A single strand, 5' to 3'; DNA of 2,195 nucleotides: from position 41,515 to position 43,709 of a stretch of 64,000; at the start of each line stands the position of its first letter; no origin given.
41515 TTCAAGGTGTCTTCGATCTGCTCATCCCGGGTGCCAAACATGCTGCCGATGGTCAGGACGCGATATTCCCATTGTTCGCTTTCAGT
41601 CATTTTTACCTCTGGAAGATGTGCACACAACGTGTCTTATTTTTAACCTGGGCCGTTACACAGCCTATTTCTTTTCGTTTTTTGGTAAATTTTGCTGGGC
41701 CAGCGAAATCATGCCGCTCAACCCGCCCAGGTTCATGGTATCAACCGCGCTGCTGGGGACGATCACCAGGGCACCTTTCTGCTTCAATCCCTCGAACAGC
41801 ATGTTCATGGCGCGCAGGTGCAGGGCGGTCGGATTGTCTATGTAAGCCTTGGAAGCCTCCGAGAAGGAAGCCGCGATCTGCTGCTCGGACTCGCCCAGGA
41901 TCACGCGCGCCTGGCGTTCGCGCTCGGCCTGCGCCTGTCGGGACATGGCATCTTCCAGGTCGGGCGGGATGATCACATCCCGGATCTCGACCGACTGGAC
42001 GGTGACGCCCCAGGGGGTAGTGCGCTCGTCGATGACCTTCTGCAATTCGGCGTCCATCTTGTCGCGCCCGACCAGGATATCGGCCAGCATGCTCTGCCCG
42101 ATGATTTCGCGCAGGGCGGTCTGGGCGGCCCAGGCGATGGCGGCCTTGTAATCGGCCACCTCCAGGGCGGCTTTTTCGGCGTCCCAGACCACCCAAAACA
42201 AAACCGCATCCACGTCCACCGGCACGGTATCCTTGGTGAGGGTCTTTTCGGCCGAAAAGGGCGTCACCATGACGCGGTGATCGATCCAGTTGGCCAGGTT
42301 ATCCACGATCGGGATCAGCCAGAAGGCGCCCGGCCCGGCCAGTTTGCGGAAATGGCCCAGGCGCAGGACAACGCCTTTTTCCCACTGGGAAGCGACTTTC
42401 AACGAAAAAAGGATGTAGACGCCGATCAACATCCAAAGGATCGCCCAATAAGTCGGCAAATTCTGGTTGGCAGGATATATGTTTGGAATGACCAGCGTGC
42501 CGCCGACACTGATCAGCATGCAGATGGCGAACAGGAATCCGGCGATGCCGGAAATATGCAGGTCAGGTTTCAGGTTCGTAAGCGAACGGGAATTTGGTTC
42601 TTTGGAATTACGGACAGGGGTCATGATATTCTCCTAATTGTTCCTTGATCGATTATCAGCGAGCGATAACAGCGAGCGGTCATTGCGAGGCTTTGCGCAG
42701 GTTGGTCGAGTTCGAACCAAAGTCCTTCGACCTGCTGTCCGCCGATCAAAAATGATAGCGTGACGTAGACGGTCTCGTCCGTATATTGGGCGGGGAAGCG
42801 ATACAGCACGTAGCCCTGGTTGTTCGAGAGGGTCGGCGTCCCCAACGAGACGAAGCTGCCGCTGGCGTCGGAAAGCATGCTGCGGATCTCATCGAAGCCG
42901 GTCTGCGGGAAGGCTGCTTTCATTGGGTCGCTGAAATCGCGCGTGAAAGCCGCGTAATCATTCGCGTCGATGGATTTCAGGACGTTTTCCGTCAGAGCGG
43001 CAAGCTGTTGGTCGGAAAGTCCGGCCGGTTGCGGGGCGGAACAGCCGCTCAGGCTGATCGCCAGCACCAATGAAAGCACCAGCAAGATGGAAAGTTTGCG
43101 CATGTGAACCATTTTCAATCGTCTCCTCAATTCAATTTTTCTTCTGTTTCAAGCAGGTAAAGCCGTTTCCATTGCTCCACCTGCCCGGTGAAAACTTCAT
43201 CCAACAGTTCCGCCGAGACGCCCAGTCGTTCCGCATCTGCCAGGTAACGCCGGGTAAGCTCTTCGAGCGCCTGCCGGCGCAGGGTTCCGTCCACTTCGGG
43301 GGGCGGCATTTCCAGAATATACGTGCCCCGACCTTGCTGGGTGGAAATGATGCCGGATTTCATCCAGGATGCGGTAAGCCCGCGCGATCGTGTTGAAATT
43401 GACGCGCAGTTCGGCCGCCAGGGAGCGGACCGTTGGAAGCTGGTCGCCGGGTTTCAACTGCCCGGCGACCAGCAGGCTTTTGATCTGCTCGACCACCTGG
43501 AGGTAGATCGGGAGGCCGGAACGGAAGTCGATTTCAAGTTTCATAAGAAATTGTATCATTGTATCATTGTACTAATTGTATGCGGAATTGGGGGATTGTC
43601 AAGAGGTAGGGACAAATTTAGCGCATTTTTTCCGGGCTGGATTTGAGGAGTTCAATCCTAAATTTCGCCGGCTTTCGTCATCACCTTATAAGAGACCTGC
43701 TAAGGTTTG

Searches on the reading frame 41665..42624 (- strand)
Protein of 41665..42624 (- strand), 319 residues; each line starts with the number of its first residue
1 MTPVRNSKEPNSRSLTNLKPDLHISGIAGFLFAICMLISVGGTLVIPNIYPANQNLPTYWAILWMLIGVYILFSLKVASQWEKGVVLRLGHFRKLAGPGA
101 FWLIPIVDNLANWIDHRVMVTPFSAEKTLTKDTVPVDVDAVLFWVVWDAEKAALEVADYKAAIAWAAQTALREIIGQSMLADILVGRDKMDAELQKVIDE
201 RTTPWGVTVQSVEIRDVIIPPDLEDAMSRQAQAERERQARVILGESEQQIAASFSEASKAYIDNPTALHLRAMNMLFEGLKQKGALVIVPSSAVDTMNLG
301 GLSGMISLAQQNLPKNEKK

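Call 73: search_protein_families(library=pfam, proteins=[window:41665-42624:-], max_evalue=0.001)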
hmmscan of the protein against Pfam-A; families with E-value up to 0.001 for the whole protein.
window:41665-42624:- (319 aa): 1 family
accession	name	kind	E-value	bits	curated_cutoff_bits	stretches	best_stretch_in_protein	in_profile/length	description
PF01145.31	Band_7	-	6.4e-34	118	23.6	1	77-246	2-174/176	SPFH domain / Band 7 family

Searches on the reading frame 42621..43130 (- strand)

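Call 73: search_protein_families(library=pfam, proteins=[window:42621-43130:-], max_evalue=0.001)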
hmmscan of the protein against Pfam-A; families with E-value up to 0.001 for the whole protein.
window:42621-43130:- (169 aa): 1 family
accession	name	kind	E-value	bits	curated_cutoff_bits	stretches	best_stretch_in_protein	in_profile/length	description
PF13026.12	DUF3887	-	9.4e-07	29.9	31.8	1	48-127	2-82/91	Protein of unknown function (DUF3887)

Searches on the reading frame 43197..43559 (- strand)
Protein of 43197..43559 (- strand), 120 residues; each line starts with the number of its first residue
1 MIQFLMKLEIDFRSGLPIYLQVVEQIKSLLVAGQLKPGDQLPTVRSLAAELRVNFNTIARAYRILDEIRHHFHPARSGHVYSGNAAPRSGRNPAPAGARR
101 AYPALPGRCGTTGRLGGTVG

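Call 73: search_protein_families(library=pfam, proteins=[window:43197-43559:-], max_evalue=0.001)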
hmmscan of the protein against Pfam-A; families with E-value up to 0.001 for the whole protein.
window:43197-43559:- (120 aa): 1 family
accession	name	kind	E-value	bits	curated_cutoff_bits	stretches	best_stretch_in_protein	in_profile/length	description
PF00392.27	GntR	-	1.4e-12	47.5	27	1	19-66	2-49/64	Bacterial regulatory proteins, gntR family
